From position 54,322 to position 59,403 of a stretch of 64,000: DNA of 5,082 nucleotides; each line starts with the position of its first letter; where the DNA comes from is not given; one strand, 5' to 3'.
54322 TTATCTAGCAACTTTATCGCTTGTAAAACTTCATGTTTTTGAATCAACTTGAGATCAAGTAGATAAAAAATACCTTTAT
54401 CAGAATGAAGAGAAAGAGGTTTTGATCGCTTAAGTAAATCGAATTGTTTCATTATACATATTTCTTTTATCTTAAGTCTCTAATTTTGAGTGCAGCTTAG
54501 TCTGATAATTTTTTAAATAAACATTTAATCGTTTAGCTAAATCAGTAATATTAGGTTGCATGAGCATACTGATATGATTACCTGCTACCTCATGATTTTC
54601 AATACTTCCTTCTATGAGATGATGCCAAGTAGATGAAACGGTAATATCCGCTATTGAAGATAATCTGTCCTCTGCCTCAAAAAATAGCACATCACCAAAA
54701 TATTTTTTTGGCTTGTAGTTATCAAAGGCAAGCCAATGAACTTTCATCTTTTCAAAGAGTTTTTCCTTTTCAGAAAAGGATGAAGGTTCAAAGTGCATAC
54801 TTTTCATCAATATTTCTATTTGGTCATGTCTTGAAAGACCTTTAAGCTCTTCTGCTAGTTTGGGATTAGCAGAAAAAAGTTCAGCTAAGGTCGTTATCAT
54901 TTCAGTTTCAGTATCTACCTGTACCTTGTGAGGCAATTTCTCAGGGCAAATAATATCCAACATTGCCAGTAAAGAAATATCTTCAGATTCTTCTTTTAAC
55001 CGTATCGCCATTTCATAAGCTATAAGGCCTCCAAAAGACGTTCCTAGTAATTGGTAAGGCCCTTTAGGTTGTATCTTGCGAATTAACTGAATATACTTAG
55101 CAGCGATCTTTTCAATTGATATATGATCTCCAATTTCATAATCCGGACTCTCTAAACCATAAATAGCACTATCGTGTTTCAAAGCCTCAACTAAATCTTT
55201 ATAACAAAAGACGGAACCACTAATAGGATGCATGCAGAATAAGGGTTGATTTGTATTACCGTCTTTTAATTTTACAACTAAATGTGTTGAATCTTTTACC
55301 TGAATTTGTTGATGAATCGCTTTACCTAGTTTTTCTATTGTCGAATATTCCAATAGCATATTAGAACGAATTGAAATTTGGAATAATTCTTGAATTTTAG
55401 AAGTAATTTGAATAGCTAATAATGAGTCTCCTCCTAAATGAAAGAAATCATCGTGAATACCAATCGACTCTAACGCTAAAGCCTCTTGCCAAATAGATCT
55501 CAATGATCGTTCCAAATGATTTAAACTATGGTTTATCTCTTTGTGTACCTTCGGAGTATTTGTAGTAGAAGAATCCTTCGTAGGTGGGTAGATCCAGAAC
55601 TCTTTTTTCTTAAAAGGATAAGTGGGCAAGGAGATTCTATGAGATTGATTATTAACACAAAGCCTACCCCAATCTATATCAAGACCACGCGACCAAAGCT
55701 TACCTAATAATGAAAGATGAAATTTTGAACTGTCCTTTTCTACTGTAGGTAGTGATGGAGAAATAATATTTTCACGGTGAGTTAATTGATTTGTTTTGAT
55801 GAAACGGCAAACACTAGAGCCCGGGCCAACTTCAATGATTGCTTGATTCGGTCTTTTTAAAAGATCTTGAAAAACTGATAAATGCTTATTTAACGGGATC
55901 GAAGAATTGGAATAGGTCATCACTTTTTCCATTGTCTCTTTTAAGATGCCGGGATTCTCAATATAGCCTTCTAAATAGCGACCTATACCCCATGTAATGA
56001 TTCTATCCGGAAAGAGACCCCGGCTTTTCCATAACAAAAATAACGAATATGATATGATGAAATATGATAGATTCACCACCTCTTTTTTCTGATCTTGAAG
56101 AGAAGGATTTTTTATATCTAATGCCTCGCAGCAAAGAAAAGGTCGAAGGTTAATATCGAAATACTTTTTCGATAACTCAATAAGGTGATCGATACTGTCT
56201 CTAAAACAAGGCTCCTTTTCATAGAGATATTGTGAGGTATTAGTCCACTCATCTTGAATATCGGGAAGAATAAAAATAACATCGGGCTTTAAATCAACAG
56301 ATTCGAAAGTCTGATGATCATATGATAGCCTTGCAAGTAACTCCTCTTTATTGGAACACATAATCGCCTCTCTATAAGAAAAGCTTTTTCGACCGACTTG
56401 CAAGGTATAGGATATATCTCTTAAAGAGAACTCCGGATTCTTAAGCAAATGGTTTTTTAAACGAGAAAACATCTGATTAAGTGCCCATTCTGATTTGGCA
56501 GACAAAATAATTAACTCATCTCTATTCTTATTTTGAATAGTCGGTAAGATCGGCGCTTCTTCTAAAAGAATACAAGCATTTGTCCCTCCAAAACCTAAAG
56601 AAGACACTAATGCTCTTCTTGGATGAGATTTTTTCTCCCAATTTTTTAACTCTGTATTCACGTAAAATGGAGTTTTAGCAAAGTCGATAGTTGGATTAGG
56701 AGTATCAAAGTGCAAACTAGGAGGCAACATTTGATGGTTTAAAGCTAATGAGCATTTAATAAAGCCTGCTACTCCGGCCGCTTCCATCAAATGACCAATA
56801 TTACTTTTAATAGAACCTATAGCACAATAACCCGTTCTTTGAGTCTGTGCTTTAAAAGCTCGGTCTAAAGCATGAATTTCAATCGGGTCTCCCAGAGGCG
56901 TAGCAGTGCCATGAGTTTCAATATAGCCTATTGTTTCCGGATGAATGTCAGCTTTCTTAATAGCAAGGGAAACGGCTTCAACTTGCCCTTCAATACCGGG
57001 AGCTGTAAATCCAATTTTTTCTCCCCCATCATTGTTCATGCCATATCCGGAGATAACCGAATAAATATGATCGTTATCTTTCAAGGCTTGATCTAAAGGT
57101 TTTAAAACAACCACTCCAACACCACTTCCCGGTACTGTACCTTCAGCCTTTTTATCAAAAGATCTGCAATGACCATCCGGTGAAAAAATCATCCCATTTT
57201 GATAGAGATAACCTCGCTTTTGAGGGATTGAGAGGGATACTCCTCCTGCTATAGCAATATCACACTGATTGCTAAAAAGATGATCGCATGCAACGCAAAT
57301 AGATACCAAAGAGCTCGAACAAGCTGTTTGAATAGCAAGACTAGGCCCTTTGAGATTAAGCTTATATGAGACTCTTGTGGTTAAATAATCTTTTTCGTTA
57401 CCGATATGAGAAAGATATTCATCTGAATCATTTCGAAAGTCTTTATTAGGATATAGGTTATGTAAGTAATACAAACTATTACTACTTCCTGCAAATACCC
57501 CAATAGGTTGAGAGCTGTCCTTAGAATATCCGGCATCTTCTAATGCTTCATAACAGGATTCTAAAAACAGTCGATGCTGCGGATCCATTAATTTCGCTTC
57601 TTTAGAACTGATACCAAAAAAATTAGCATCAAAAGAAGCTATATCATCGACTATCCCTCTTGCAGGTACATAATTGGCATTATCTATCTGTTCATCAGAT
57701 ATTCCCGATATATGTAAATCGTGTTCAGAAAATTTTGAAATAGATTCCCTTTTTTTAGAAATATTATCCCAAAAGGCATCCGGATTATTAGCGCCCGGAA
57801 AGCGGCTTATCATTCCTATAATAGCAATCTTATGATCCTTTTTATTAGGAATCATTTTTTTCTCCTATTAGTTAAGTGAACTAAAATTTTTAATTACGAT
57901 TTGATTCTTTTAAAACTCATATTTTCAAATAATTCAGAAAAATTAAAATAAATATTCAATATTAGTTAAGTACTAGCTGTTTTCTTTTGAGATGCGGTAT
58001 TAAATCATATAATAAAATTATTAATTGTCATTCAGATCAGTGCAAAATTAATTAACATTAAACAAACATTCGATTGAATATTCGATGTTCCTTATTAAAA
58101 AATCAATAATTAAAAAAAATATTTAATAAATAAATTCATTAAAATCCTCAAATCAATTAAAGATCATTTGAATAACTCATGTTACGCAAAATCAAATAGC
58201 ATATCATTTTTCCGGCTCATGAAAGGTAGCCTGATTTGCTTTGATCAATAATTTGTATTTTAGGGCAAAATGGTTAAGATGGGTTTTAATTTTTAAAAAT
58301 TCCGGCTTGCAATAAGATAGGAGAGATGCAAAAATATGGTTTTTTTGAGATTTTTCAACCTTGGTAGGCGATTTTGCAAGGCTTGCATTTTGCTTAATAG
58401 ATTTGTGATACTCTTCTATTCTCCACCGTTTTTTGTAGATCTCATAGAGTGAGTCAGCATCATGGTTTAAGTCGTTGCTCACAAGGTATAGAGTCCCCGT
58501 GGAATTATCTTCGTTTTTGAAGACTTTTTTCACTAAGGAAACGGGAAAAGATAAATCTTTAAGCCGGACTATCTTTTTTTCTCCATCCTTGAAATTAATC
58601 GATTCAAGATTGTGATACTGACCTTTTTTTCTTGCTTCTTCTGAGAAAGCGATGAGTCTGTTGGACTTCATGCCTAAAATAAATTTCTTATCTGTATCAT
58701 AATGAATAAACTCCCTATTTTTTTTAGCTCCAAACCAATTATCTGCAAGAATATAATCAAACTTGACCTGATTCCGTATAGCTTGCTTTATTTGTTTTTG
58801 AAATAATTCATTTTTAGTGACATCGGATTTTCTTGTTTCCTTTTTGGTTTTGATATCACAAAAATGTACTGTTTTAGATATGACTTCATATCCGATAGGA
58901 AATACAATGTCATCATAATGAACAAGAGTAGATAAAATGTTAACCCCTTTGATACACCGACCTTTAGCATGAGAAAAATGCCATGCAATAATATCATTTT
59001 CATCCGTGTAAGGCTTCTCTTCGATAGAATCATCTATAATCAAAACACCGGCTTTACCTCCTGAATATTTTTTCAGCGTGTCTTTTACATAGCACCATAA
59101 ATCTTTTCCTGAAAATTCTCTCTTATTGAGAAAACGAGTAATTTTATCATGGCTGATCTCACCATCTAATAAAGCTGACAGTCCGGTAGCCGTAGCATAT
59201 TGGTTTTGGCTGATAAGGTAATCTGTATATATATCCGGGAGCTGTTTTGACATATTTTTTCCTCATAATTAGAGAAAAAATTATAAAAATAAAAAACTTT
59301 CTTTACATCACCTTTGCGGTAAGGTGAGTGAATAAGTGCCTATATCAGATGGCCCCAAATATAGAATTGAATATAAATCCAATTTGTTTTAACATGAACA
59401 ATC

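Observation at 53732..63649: Compact hybrid NRPS-PKS island (PPTase / KS-AT*-T-TE / C'-A-T / MFS) bracketed by IS scars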

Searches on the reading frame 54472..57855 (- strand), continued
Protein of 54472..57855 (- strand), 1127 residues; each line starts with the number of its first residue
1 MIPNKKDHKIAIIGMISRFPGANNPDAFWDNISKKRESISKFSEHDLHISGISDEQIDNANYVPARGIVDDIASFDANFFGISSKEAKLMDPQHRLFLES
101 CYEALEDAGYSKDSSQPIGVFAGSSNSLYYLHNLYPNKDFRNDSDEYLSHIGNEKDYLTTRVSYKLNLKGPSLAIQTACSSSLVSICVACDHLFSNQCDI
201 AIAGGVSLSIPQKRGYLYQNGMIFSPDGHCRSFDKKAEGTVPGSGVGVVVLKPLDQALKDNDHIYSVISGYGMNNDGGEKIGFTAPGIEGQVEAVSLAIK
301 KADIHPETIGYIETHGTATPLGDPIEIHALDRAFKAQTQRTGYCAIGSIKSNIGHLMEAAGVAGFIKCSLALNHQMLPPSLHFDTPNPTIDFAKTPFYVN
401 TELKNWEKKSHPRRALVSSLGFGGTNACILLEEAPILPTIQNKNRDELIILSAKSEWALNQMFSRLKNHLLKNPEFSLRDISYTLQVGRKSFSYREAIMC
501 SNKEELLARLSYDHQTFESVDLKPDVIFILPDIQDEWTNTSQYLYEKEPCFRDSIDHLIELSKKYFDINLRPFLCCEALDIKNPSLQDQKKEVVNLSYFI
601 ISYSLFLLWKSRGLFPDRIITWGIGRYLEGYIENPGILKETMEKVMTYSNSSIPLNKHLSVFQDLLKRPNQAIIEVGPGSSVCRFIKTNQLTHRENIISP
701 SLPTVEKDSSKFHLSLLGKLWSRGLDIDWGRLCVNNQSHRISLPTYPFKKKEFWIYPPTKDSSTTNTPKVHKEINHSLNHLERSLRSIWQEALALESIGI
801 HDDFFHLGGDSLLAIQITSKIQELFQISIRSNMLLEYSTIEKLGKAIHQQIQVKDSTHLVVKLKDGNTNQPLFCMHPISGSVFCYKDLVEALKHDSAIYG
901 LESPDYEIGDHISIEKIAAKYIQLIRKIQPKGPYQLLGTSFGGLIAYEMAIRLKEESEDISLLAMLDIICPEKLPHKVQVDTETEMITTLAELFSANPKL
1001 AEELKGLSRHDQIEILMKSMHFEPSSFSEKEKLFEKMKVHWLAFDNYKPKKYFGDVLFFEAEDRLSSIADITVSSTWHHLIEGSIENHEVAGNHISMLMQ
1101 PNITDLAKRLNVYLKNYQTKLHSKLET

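Call 58: get_annotated_region(hit=H3, flank=8000)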
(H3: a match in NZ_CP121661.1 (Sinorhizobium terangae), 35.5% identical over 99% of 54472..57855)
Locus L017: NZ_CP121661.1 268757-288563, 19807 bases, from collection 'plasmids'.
description: Sinorhizobium terangae strain CB3126 plasmid pCB3126_2, complete sequence
organism: Sinorhizobium terangae (NCBI taxid 110322)
taxonomy: Bacteria; Pseudomonadota; Alphaproteobacteria; Hyphomicrobiales; Rhizobiaceae; Sinorhizobium; Sinorhizobium terangae
host: -; source: Desmanthus virgatus,cell culture; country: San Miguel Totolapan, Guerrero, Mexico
typing (MOB-suite, as given by PLSDB): conjugative; replicon rep_cluster_471; relaxase MOBQ; mating-pair formation MPF_T
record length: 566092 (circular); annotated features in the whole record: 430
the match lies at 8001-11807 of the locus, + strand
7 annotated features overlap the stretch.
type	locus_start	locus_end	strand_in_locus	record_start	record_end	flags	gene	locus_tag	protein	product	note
CDS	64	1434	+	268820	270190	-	-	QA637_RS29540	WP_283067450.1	MmgE/PrpD family protein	-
CDS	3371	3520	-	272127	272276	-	-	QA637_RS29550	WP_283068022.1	ATP-binding protein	-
CDS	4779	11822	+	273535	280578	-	-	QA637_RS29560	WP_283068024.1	non-ribosomal peptide synthetase/type I polyketide synthase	-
CDS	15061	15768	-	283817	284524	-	-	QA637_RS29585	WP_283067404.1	response regulator transcription factor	GO:0000160 - phosphorelay signal transduction system [Evidence IEA]; GO:0006355 - regulation of DNA-templated ...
CDS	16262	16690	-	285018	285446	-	-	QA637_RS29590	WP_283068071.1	hypothetical protein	-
CDS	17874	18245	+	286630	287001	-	-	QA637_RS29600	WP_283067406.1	hypothetical protein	-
CDS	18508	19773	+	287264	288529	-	-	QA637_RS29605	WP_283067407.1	acetyl-CoA carboxylase biotin carboxylase subunit family protein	-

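Call 69: search_protein_families(library=pfam, proteins=[L015:5910-8990:+, L015:8995-11772:+, L015:3134-4228:+, L015:4252-5457:+, L015:5461-5910:+], max_evalue=0.00001)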
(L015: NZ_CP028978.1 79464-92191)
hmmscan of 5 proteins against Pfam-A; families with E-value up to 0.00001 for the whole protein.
L015:5910-8990:+ (1026 aa): 3 families
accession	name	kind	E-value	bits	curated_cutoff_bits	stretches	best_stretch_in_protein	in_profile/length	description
PF00501.34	AMP-binding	-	1.5e-58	198.9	29.9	1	448-794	1-384/384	AMP-binding enzyme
PF00668.25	Condensation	-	2.2e-26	93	30.6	1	5-427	8-455/456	Condensation domain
PF00550.31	PP-binding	-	6e-08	33.3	20.8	1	953-1020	1-67/67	Phosphopantetheine attachment site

L015:8995-11772:+ (925 aa): 8 families
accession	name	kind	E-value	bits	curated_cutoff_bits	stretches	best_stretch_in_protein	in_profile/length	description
PF00109.32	ketoacyl-synt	-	4.8e-64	216.8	20.8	1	5-247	5-252/252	Beta-ketoacyl synthase, N-terminal domain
PF02801.28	Ketoacyl-synt_C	-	4.4e-37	127.2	20.8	1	255-369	1-118/119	Beta-ketoacyl synthase, C-terminal domain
PF00975.26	Thioesterase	-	6e-24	85.9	26.4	1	658-911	2-222/226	Thioesterase domain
PF16197.11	KAsynt_C_assoc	-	4.7e-14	53.2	33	1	394-465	20-94/111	Ketoacyl-synthetase C-terminal extension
PF22621.2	CurL-like_PKS_C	-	1e-12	48.3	27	1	432-495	1-64/64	CurL-like, PKS C-terminal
PF00550.31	PP-binding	-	5.7e-11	43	20.8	1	572-634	3-67/67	Phosphopantetheine attachment site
PF22336.2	RhiE-like_linker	-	1.2e-09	38.4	27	1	436-497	2-62/67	RhiE-like, KS-MAT linker domain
PF00108.29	Thiolase_N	-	7.6e-06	25.9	26.4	0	153-196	69-112/260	Thiolase, N-terminal domain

L015:3134-4228:+ (364 aa): 2 families
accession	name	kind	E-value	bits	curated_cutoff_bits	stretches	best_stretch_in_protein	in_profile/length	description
PF01154.23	HMG_CoA_synt_N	-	3.8e-07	30.6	25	1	3-171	3-170/174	Hydroxymethylglutaryl-coenzyme A synthase N terminal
PF08545.16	ACP_syn_III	-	8.7e-06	26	24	0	111-174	1-65/80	3-Oxoacyl-[acyl-carrier-protein (ACP)] synthase III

L015:4252-5457:+ (401 aa): 4 families
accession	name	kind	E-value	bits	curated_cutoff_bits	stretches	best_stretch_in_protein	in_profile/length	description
PF22691.2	Thiolase_C_1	-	1.5e-26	93.3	28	1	270-394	20-143/144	Thiolase C-terminal domain-like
PF00108.29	Thiolase_N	-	1.3e-08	35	26.4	1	19-124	17-122/260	Thiolase, N-terminal domain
PF08545.16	ACP_syn_III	-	3.9e-07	30.3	24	0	85-125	5-45/80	3-Oxoacyl-[acyl-carrier-protein (ACP)] synthase III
PF00109.32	ketoacyl-synt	-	6.2e-06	26.4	20.8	0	79-118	166-205/252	Beta-ketoacyl synthase, N-terminal domain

L015:5461-5910:+ (149 aa): 1 family
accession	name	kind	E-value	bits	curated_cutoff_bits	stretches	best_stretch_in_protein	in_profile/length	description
PF12172.15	zf-ChsH2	-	7.3e-09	35.7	23.2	1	28-56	8-36/37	ChsH2, rubredoxin-like zinc ribbon domain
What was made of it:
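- On Muc/Rtc (mutanocyclin/reutericyclin) tetramate cluster: The MucD-like protein has a full C domain (call 69). The MucE-like architecture was confirmed in L015 (call 69).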

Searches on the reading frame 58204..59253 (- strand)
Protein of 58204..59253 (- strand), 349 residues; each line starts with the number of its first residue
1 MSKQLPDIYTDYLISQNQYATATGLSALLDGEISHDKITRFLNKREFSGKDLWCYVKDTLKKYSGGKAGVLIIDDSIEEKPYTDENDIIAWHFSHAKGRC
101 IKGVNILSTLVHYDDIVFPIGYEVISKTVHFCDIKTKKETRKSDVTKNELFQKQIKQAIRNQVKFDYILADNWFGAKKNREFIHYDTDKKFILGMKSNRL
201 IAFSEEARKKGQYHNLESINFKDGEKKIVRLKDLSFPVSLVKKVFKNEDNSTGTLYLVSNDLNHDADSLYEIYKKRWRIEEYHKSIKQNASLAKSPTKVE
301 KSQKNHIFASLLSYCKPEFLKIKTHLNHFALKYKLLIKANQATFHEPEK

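Call 3: search_protein_families(library=pfam, proteins=[window:58204-59253:-])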
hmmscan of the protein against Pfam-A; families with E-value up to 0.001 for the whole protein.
window:58204-59253:- (349 aa): 2 families
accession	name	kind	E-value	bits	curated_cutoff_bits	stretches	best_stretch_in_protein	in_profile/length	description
PF13546.12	DDE_5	-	1.4e-13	51.5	27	1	9-200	18-213/272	DDE superfamily endonuclease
PF01609.27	DDE_Tnp_1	-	3.3e-10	40.5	23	1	142-315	56-199/200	Transposase DDE domain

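Call 4: search_protein_families(library=ncbifam, proteins=[window:58204-59253:-])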
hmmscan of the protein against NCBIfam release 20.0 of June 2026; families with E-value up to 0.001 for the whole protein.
window:58204-59253:- (349 aa): 8 families
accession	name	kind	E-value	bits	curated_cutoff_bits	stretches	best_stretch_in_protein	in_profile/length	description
NF049921.1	transpos_IS701_2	equivalog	3.1e-94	316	250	1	7-347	3-317/318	IS701 family transposase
NF049925.1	transpos_IS4_4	equivalog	1.9e-22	79.6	250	1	32-294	60-343/449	IS4 family transposase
NF033540.2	transpos_IS701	equivalog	1.3e-21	77.4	150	2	13-208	28-227/363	IS701 family transposase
NF033592.1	transpos_IS4_1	equivalog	1.2e-11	44.3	115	1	185-315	196-326/332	IS4 family transposase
NF049999.1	transpos_IS701_3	equivalog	5.8e-11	41.9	170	1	236-325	275-365/412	IS701 family transposase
NF033591.1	transpos_IS4_2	equivalog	2.1e-07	30.4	152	1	146-289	101-247/340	IS4 family transposase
NF033559.2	transpos_IS1634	equivalog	4.1e-07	29.4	100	1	210-324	314-430/483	IS1634 family transposase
NF033590.1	transpos_IS4_3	equivalog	9.9e-05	21.5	160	1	258-292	258-294/405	IS4 family transposase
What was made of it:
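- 58176..59328 (-): IS701-family insertion sequence; transposase 58204-59253, 349 aa, full length; imperfect terminal inverted repeats. NF049921 at 316 bits against a cut-off of 250 (call 4).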
